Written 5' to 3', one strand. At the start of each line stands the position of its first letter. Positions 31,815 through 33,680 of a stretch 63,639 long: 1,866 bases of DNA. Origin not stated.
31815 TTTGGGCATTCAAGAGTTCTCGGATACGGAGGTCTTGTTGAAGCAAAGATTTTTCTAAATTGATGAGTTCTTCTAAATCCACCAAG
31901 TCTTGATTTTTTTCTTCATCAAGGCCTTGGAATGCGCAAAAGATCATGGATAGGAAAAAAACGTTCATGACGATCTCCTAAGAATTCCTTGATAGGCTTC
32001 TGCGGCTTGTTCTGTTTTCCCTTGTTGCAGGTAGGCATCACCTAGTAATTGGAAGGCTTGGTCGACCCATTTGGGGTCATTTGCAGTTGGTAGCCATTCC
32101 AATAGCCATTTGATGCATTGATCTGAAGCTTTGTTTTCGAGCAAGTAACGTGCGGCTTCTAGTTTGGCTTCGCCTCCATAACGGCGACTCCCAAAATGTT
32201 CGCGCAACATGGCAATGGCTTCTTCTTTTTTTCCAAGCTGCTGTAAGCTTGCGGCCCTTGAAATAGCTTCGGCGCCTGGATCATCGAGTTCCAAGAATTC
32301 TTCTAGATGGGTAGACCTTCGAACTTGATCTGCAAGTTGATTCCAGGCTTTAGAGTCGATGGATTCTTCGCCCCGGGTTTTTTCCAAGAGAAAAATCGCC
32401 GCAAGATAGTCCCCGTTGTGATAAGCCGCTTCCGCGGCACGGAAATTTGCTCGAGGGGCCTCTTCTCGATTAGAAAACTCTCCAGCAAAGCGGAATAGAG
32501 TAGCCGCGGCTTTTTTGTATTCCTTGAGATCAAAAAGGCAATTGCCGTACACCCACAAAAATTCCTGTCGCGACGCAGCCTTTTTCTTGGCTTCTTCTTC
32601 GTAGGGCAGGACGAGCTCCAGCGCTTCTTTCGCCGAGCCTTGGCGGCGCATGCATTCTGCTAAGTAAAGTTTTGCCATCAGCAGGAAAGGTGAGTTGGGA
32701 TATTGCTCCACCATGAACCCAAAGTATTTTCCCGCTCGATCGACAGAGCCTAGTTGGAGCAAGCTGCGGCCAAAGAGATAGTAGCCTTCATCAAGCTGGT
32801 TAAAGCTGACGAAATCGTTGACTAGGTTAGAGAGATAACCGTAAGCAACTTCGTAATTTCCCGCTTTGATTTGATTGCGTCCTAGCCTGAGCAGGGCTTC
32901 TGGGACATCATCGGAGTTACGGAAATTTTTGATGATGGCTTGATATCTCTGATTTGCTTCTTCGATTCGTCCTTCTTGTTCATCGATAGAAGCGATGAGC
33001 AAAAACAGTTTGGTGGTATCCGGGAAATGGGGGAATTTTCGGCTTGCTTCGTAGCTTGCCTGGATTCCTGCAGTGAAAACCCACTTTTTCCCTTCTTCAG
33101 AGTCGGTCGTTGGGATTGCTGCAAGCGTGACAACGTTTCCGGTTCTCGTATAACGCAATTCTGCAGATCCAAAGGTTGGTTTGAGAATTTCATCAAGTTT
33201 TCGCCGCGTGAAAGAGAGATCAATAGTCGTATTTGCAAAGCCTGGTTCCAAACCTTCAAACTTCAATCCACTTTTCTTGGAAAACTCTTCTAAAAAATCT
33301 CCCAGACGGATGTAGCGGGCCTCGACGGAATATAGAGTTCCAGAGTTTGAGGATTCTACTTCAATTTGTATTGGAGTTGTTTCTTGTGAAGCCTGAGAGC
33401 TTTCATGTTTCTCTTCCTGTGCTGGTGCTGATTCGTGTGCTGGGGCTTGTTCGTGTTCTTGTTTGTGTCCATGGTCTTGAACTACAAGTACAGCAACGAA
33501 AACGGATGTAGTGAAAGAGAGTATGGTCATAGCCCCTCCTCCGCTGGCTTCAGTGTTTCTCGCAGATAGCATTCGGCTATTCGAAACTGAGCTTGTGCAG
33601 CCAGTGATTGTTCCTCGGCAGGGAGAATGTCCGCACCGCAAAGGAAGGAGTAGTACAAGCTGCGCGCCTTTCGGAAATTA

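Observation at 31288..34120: Three uncharacterised envelope TPR/coiled-coil proteins (one with an STN-like segment) embedded between the two sigma-54 regulators of the flagellar operon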

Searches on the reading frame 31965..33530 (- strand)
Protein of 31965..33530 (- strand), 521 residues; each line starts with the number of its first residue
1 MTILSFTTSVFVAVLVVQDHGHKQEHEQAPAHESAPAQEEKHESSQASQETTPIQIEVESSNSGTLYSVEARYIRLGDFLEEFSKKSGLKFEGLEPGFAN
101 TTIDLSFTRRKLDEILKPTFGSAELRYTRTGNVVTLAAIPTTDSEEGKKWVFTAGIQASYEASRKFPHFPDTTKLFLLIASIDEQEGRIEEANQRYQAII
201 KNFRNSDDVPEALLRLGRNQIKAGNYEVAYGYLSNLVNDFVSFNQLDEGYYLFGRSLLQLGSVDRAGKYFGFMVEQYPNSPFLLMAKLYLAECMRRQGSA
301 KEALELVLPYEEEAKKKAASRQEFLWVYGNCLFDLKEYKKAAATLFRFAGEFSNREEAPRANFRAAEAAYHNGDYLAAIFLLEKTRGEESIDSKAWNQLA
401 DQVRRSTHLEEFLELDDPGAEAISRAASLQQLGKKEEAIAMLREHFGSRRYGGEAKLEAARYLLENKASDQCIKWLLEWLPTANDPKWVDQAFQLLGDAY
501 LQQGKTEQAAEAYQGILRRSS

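Call 3: search_protein_families(library=pfam, proteins=[window:31965-33530:-], max_evalue=0.1)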
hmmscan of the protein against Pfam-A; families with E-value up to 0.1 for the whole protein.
window:31965-33530:- (521 aa): 17 families
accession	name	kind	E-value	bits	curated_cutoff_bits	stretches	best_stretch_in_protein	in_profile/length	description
PF13432.12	TPR_16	-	5.3e-17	62.4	32.7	2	251-307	1-54/65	Tetratricopeptide repeat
PF13174.12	TPR_6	-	9.6e-17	60.9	26.3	2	492-519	2-29/33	Tetratricopeptide repeat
PF12895.13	ANAPC3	-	3.1e-15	56.7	27.2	1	288-347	27-81/82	Anaphase-promoting complex, cyclosome, subunit 3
PF14559.12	TPR_19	-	1.1e-13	51.7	25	1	185-235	3-50/68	Tetratricopeptide repeat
PF13428.12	TPR_14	-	3.6e-11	43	23.5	0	492-519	3-30/44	Tetratricopeptide repeat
PF07719.23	TPR_2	-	1.2e-10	41.1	27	1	492-514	3-25/34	Tetratricopeptide repeat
PF09976.15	TPR_21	-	2.3e-10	40.9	25.5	1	454-516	114-172/193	Tetratricopeptide repeat-like domain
PF13424.12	TPR_12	-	1.5e-08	35.2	30.1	0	489-517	44-72/77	Tetratricopeptide repeat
PF25058.1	ARM_TT21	-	1.7e-08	35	27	1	325-401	60-136/155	Tetratricopeptide repeat protein 21 ARM repeat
PF13181.12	TPR_8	-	5.4e-07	29.7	25.7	1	491-514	2-25/34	Tetratricopeptide repeat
PF00515.34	TPR_1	-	1.9e-05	24.7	27.8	1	492-514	3-25/34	Tetratricopeptide repeat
PF13525.12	YfiO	-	2.7e-05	24.5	25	0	251-307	9-65/203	Outer membrane lipoprotein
PF13176.12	TPR_7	-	0.0012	19.2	27.9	1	492-515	1-24/36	Tetratricopeptide repeat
PF23300.3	HEAT_Nup120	-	0.0017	18.7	29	0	222-270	8-49/170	Nucleoporin Nup120, HEAT repeats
PF25063.1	ARM_TT21_C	-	0.016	15.5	35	0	486-514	91-119/209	Tetratricopeptide repeat protein 21 C-terminal ARM domain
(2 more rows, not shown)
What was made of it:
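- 31965..33530 (-): Gene B, 521 aa. It has a signal-peptide-like N-terminus (residues 1-18), a disordered His/Glu/Gln-rich linker, an N0/STN-fold domain and a TPR superhelix. Multiple Pfam TPR families above cut-off: call 3.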

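Call 4: search_protein_families(library=ncbifam, proteins=[window:31965-33530:-], max_evalue=0.1)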
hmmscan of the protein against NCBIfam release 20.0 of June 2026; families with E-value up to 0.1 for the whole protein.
window:31965-33530:- (521 aa): 7 families
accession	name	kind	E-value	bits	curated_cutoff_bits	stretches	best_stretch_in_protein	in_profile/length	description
TIGR02795.1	tol_pal_ybgF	equivalog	2.8e-20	73.1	90.1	3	185-242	51-108/119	tol-pal system protein YbgF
NF052312.1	T9SS_PorW_SprE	equivalog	1.8e-18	66.6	250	3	244-375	101-232/716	type IX secretion system periplasmic lipoprotein PorW/SprE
TIGR02917.1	PEP_TPR_lipo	equivalog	1.8e-16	59.2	312.2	2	172-346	226-387/899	XrtA/PEP-CTERM system TPR-repeat protein PrsT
TIGR03302.1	OM_YfiO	subfamily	1.9e-11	43.9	81.4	2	247-306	33-92/239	outer membrane protein assembly factor BamD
NF052415.1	T3SS_chap_SctY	equivalog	2.4e-05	24.8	70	0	173-270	6-100/106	type III secretion apparatus assembly chaperone SctY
NF033920.0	C39_PA2778_fam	equivalog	0.004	16.6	150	0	331-406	162-237/255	PA2778 family cysteine peptidase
NF008068.0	PRK10803.1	equivalog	0.0061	16.5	383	1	185-281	155-251/263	cell division protein CpoB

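Call 6: find_homologous_proteins(query=window:31965-33530:-)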
Query window:31965-33530:- (521 aa): 8 proteins with E <= 0.001 among 8000 candidates.
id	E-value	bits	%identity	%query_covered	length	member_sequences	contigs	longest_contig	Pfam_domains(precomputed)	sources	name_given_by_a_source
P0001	0.0e+0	1160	100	100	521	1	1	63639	PF14559.13,PF09976.16,PF25058.2,PF00515.35,PF12895.14,PF13424.13,PF13432.13,PF13428.13,PF13181.13,PF07719.24,PF13174.13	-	-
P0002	0.0e+0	1018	87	100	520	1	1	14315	PF14559.13,PF09976.16,PF25058.2,PF12895.14,PF13424.13,PF13432.13,PF13428.13,PF13181.13,PF07719.24,PF13174.13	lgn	-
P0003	2.3e-10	58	27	26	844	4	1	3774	PF09976.16,PF13525.13,PF13414.13,PF21545.4,PF13176.13,PF13428.13,PF13512.13,PF14559.13,PF24575.2,PF13371.13,PF17874.8,PF00515.35,PF13424.13,PF13432.13,PF13181.13,PF07719.24,PF13174.13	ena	-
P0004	5.3e-8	50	22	40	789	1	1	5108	PF09976.16,PF13525.13,PF25058.2,PF13428.13,PF12688.14,PF25064.2,PF14559.13,PF00515.35,PF12895.14,PF13424.13,PF13432.13,PF13181.13,PF07719.24,PF13174.13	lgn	-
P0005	1.1e-6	46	21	16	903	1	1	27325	PF25063.1,PF09976.16,PF13525.13,PF13428.13,PF25064.2,PF13512.13,PF14559.13,PF24575.2,PF00515.35,PF12895.14,PF13424.13,PF13432.13,PF13181.13,PF07719.24,PF13174.13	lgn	-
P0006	2.7e-4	38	26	27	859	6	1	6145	PF10602.16,PF09976.16,PF13414.13,PF13374.13,PF24575.2,PF12921.13,PF00515.35,PF13424.13,PF22883.2,PF07719.24,PF13174.13,PF25063.1,PF13431.13,PF23914.2,PF13525.13,PF25058.2,PF13176.13,PF13428.13,PF25064.2,PF14559.13,PF13371.13,PF12895.14,PF21033.5,PF13432.13,PF13181.13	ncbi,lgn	ncbi:MAG: tetratricopeptide repeat protein [bacterium]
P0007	2.9e-4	38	23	31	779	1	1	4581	PF10602.16,PF14853.13,PF13431.13,PF09976.16,PF13525.13,PF25058.2,PF13176.13,PF13428.13,PF25064.2,PF13512.13,PF14559.13,PF24575.2,PF00515.35,PF12895.14,PF13424.13,PF13432.13,PF13181.13,PF07719.24,PF13174.13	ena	-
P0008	6.8e-4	37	21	42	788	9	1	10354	PF09976.16,PF13525.13,PF25062.2,PF13428.13,PF25064.2,PF14559.13,PF24575.2,PF00515.35,PF12895.14,PF13424.13,PF13432.13,PF13181.13,PF07719.24,PF13174.13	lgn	-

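Call 7: find_encoding_contigs(protein=P0002, flank=10000)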
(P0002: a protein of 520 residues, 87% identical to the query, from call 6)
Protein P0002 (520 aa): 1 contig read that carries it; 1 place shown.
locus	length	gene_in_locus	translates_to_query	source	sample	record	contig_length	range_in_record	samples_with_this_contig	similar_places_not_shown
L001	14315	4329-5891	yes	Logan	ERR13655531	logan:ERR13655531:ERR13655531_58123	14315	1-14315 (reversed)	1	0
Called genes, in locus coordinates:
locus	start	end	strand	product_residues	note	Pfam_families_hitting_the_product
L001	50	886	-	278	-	PF00669:Flagellin_N, PF00700:Flagellin_C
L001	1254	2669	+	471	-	PF00072:Response_reg, PF00158:Sigma54_activat, PF14532:Sigma54_activ_2, PF00004:AAA, PF07724:AAA_2 (weak), PF07728:AAA_5, PF25601:AAA_lid_14, PF02954:HTH_8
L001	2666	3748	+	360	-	PF00072:Response_reg, PF13581:HATPase_c_2, PF02518:HATPase_c (faint)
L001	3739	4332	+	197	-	PF13428:TPR_14 (faint), PF13174:TPR_6 (faint), PF13432:TPR_16 (faint)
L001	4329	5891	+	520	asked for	PF09976:TPR_21 (faint), PF25058:ARM_TT21 (faint), PF07719:TPR_2 (faint), PF13174:TPR_6 (faint), PF13181:TPR_8 (faint), PF13424:TPR_12 (faint), PF13428:TPR_14 (faint), PF12895:ANAPC3 (weak), +2 more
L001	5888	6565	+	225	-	PF13174:TPR_6 (faint)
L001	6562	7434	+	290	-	PF00512:HisKA, PF02518:HATPase_c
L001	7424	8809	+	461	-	PF00072:Response_reg, PF00158:Sigma54_activat, PF14532:Sigma54_activ_2, PF00004:AAA (weak), PF07724:AAA_2 (weak), PF07728:AAA_5, PF25601:AAA_lid_14, PF02954:HTH_8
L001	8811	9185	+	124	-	PF00460:Flg_bb_rod (faint)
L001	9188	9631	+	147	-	PF00460:Flg_bb_rod, PF06429:Flg_bbr_C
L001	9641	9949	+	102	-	PF02049:FliE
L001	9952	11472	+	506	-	PF01514:YscJ_FliF, PF08345:YscJ_FliF_C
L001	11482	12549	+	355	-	PF03448:MgtE_N (faint), PF14842:FliG_N, PF14841:FliG_M, PF01706:FliG_C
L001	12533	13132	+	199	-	PF02108:FliH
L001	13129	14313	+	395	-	?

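Call 14: search_protein_representatives(protein=window:31965-33530:-)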
Query: 521 residues. Proteins with E-value up to 0.001 (for the whole library): 2759; up to 1e-10: 402; up to 1e-30: 4. The best 150 are listed.
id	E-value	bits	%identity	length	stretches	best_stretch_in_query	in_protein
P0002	0.0e+00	1018.1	87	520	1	4-521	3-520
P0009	5.5e-123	427.8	44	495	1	42-520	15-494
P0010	1.8e-101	356.9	40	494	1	51-520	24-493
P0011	2.5e-34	135.4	25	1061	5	190-348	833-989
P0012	9.8e-30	120.3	27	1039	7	184-304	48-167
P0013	1.3e-27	113.3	28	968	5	190-304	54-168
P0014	7.7e-24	100.8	35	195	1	324-518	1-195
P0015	1.6e-23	99.8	26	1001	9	163-281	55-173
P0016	2.1e-23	99.4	25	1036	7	170-391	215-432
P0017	6.9e-23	97.7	27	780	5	159-383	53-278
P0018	2.6e-22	95.8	29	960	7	186-368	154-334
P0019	5.4e-22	94.8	24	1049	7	192-401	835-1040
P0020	6.4e-22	94.5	25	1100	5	210-385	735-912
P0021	1.8e-21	93.0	25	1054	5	177-425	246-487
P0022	4.6e-21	91.7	25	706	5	173-376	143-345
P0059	1.2e-17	80.4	26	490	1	55-516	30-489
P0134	1.0e-14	70.8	23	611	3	59-348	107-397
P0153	3.8e-14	68.9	25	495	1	82-518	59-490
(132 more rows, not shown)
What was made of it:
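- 31965..33530 (-): Five full-length orthologue clusters among 1.84 billion representatives: call 14.
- The family is very rare, whereas housekeeping families are ubiquitous (call 14).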

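Call 15: find_encoding_contigs(protein=P0009, flank=10000)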
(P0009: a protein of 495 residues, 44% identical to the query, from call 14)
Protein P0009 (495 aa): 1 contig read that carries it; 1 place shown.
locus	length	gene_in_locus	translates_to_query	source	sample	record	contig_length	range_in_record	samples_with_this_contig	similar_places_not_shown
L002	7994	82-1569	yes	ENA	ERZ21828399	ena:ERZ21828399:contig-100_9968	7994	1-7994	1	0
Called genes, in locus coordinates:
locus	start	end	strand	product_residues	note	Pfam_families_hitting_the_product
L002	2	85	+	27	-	?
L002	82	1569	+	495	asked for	PF09976:TPR_21 (faint), PF07719:TPR_2 (faint), PF13174:TPR_6 (faint), PF13181:TPR_8 (faint), PF13424:TPR_12 (faint), PF13428:TPR_14 (faint), PF12895:ANAPC3 (faint), PF13432:TPR_16 (faint), +3 more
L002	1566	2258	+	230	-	PF07719:TPR_2 (faint), PF13174:TPR_6 (weak)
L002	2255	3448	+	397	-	PF00989:PAS, PF08448:PAS_4, PF13188:PAS_8 (weak), PF13426:PAS_9, PF00512:HisKA, PF02518:HATPase_c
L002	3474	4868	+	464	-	PF00072:Response_reg, PF00158:Sigma54_activat, PF14532:Sigma54_activ_2, PF07728:AAA_5, PF25601:AAA_lid_14, PF02954:HTH_8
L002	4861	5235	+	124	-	PF00460:Flg_bb_rod (weak)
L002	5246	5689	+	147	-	PF00460:Flg_bb_rod, PF06429:Flg_bbr_C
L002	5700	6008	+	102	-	PF02049:FliE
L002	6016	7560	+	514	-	PF01514:YscJ_FliF, PF08345:YscJ_FliF_C (faint)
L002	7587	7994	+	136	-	?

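Call 16: find_encoding_contigs(protein=P0010, flank=10000)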
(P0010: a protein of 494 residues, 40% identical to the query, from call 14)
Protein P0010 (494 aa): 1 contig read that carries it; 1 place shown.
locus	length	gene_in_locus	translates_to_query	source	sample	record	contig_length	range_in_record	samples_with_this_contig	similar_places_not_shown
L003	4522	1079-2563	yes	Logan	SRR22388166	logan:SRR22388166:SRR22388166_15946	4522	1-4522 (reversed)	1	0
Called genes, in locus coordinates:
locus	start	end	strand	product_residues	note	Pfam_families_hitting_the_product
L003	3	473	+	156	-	?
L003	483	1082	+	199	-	PF13424:TPR_12 (faint)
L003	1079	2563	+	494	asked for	PF09976:TPR_21 (faint), PF25058:ARM_TT21 (faint), PF00515:TPR_1 (faint), PF07719:TPR_2 (faint), PF13174:TPR_6 (faint), PF13181:TPR_8 (faint), PF13424:TPR_12 (faint), PF13432:TPR_16, +4 more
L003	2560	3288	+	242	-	-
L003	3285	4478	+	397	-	PF00989:PAS, PF12860:PAS_7 (faint), PF13188:PAS_8 (weak), PF00512:HisKA, PF02518:HATPase_c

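Call 17: find_encoding_contigs(protein=P0059, flank=10000)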
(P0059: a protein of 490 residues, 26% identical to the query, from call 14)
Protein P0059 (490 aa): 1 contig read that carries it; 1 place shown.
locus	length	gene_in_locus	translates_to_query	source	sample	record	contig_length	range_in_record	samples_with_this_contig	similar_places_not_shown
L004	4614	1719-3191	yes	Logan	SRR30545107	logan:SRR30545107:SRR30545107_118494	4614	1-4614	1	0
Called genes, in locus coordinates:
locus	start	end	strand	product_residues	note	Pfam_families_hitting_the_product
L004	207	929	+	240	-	-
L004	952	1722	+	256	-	-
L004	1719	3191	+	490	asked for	PF13432:TPR_16 (faint)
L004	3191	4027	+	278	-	PF13174:TPR_6 (faint), PF13181:TPR_8 (faint), PF12895:ANAPC3 (weak), PF00515:TPR_1 (faint), PF07719:TPR_2 (faint), PF13432:TPR_16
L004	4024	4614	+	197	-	?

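Call 18: find_encoding_contigs(protein=P0153, flank=10000)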
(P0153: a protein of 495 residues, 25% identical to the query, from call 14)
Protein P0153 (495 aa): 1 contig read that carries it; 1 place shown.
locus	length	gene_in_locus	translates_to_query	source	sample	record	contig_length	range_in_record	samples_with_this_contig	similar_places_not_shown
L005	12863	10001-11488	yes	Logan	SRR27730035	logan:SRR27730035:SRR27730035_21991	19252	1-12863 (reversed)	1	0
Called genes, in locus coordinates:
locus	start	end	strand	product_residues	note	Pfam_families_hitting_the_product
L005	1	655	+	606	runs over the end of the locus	-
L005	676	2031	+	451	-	PF08811:DUF1800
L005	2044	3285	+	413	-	PF07394:DUF1501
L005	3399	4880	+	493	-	PF01979:Amidohydro_1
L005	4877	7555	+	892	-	PF07969:Amidohydro_3, PF01979:Amidohydro_1, PF07969:Amidohydro_3 (weak)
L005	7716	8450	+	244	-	PF00512:HisKA, PF02518:HATPase_c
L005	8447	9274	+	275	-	PF00072:Response_reg, PF13581:HATPase_c_2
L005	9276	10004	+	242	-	-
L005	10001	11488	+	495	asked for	PF13428:TPR_14 (faint), PF13432:TPR_16 (faint), PF07719:TPR_2 (faint), PF13174:TPR_6 (faint), PF13424:TPR_12 (faint), PF13431:TPR_17 (faint), PF14559:TPR_19 (faint)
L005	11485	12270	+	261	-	-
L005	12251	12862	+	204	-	?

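Call 24: find_related_loci(query=A2, collection=genome_contigs, flank=10000)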
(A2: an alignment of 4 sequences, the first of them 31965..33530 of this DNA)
Query A2 (521 aa) in genome_contigs; peptide patterns used: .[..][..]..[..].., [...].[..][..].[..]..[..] (x = any residue, [..] = any of these).
368 stretches matched a pattern, but none encodes a relative of the query by tblastn (E <= 1e-3).

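Call 25: find_related_loci(query=A2, collection=metagenome_contigs, flank=10000)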
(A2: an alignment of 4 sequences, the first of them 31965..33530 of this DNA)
Query A2 (521 aa) in metagenome_contigs; peptide patterns used: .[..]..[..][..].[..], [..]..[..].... (x = any residue, [..] = any of these).
551 stretches matched a pattern, but none encodes a relative of the query by tblastn (E <= 1e-3).

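Call 29: search_protein_families(library=pfam, proteins=[L005:12251-12862:+, L004:4024-4614:+, L004:207-929:+, L004:952-1722:+, L004:3191-4027:+, L003:3-473:+, L003:483-1082:+, L003:2560-3288:+, L005:9276-10004:+, L005:11485-12270:+], max_evalue=0.01)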
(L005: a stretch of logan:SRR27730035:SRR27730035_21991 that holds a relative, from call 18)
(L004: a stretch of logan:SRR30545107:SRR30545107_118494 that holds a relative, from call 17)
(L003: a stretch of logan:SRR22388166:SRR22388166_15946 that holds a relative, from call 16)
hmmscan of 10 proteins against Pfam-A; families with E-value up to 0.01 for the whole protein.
L005:12251-12862:+ (204 aa): 3 families
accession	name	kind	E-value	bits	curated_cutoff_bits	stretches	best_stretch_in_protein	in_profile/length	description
PF08448.16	PAS_4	-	3.6e-08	34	23.1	1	78-177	1-110/110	PAS fold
PF00989.32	PAS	-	4.2e-07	30.4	22.6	1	74-115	3-44/113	PAS fold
PF13188.13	PAS_8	-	0.00026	21.2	21.8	1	74-106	3-35/65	PAS domain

L004:4024-4614:+ (197 aa): 3 families
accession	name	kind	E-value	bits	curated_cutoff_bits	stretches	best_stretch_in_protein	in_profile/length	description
PF13188.13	PAS_8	-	1.3e-08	34.8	21.8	1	72-126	3-55/65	PAS domain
PF00989.32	PAS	-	9.1e-08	32.5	22.6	1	71-111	2-42/113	PAS fold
PF13426.13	PAS_9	-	7.4e-05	23.4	27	1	80-130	1-50/103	PAS domain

L004:207-929:+ (240 aa): 1 family
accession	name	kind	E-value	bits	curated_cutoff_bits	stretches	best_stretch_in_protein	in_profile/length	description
PF00512.31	HisKA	-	0.00032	21.1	26.9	1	33-87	9-62/66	His Kinase A (phospho-acceptor) domain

L004:952-1722:+ (256 aa): 0 families

L004:3191-4027:+ (278 aa): 9 families
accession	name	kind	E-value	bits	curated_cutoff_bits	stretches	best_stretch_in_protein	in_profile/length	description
PF13174.12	TPR_6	-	3.7e-09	37.1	26.3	1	215-242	1-28/33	Tetratricopeptide repeat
PF13432.12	TPR_16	-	1e-07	32.7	32.7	1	188-243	1-60/65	Tetratricopeptide repeat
PF07719.23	TPR_2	-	1.1e-07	31.8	27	1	214-243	1-30/34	Tetratricopeptide repeat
PF00515.34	TPR_1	-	1.4e-06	28.3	27.8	1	214-243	1-30/34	Tetratricopeptide repeat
PF12895.13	ANAPC3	-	9.6e-06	26.2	27.2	1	186-239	25-81/82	Anaphase-promoting complex, cyclosome, subunit 3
PF13181.12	TPR_8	-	1.3e-05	25.4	25.7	1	215-243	2-30/34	Tetratricopeptide repeat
PF13424.12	TPR_12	-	0.0021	18.6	30.1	0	185-206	3-25/77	Tetratricopeptide repeat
PF14559.12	TPR_19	-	0.0026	18.5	25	0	197-241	4-52/68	Tetratricopeptide repeat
PF13431.12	TPR_17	-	0.0044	17.6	24.4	0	211-234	10-33/34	Tetratricopeptide repeat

L003:3-473:+ (156 aa): 0 families

L003:483-1082:+ (199 aa): 7 families
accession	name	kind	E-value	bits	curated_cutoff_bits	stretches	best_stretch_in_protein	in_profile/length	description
PF13424.12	TPR_12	-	6.2e-07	30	30.1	2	83-115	44-76/77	Tetratricopeptide repeat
PF13174.12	TPR_6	-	0.00012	22.9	26.3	1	86-110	2-26/33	Tetratricopeptide repeat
PF13428.12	TPR_14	-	0.00015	22.5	23.5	1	85-120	2-37/44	Tetratricopeptide repeat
PF00515.34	TPR_1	-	0.00092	19.4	27.8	1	85-110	2-27/34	Tetratricopeptide repeat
PF07719.23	TPR_2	-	0.0014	19.1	27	1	86-111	3-28/34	Tetratricopeptide repeat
PF14559.12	TPR_19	-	0.0019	18.9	25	0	83-122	24-63/68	Tetratricopeptide repeat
PF13176.12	TPR_7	-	0.0093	16.4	27.9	0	87-110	2-25/36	Tetratricopeptide repeat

L003:2560-3288:+ (242 aa): 3 families
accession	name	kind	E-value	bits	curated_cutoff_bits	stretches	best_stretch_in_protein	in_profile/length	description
PF13174.12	TPR_6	-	0.0001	23.1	26.3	1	159-188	4-33/33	Tetratricopeptide repeat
PF00515.34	TPR_1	-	0.0011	19.1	27.8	0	164-181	10-27/34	Tetratricopeptide repeat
PF20570.3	DUF6779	-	0.0064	17.6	28.1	1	10-102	12-97/108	Domain of unknown function (DUF6779)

L005:9276-10004:+ (242 aa): 0 families

L005:11485-12270:+ (261 aa): 2 families
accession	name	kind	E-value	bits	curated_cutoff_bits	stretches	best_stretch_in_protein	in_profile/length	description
PF12895.13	ANAPC3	-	2.2e-05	25.1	27.2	1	138-187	29-82/82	Anaphase-promoting complex, cyclosome, subunit 3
PF13432.12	TPR_16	-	0.0015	19.3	32.7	1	138-195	3-65/65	Tetratricopeptide repeat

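Call 30: predict_structure(alignment_id=A1)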
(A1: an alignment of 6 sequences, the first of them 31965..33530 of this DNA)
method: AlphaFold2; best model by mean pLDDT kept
length: 521 residues; sequences in the alignment: 6
mean_pLDDT: 83.8   pTM: 0.63
mean pLDDT of the five models: 83.8, 81.8, 81.5, 80.8, 77.8
residues with pLDDT >= 90: 289; 70-90: 159; 50-70: 20; < 50: 53
segments of 3 or more residues with pLDDT < 50: 1-51
pLDDT, mean of each block of 10 residues (from residue 1): 37 32 29 30 32 81 87 90 90 86 89 86 84 84 71 70 62 82 88 92 88 97 95 95 93 97 97 95 96 97 96 92 97 98 97 93 98 95 92 92 84 82 89 91 88 91 93 92 88 95 93 78 35
secondary structure, 60 per line:
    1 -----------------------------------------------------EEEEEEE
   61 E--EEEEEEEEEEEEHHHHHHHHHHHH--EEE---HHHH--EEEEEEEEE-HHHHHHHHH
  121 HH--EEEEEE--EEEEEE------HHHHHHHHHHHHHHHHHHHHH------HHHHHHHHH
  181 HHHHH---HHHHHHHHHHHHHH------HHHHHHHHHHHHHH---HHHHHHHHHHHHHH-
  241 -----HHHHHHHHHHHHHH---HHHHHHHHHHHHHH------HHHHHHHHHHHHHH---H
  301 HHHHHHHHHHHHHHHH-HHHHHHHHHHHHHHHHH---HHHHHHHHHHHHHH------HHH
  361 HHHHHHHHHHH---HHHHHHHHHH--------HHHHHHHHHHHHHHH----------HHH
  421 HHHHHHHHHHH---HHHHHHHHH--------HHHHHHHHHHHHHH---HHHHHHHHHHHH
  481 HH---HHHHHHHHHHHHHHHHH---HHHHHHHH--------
elements in order: E54-61 E64-75 H76-87 E90-92 H96-99 E102-110 H112-122 E125-130 E133-138 H145-165 H172-185 H189-202 H209-222 H226-239 H246-259 H263-276 H283-296 H300-316 H318-334 H338-351 H358-371 H375-384 H393-407 H418-431 H435-443 H452-465 H469-482 H486-502 H506-513
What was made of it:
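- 31965..33530 (-): AF2 mean pLDDT 83.8, with residues 1-51 disordered: call 30.
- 33402..33473 (-): His/Glu/Gln-rich low-complexity linker of B (residues 20-43, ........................). pLDDT about 30: call 30.
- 31992..33098 (-): TPR superhelix of B (residues 145-513), 24 helices or about 12 repeat pairs. AF2 secondary structure, pLDDT mostly above 90: call 30.
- On PflA (Campylobacterota spoke protein): It is followed directly by about 12 TPR pairs (call 30).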
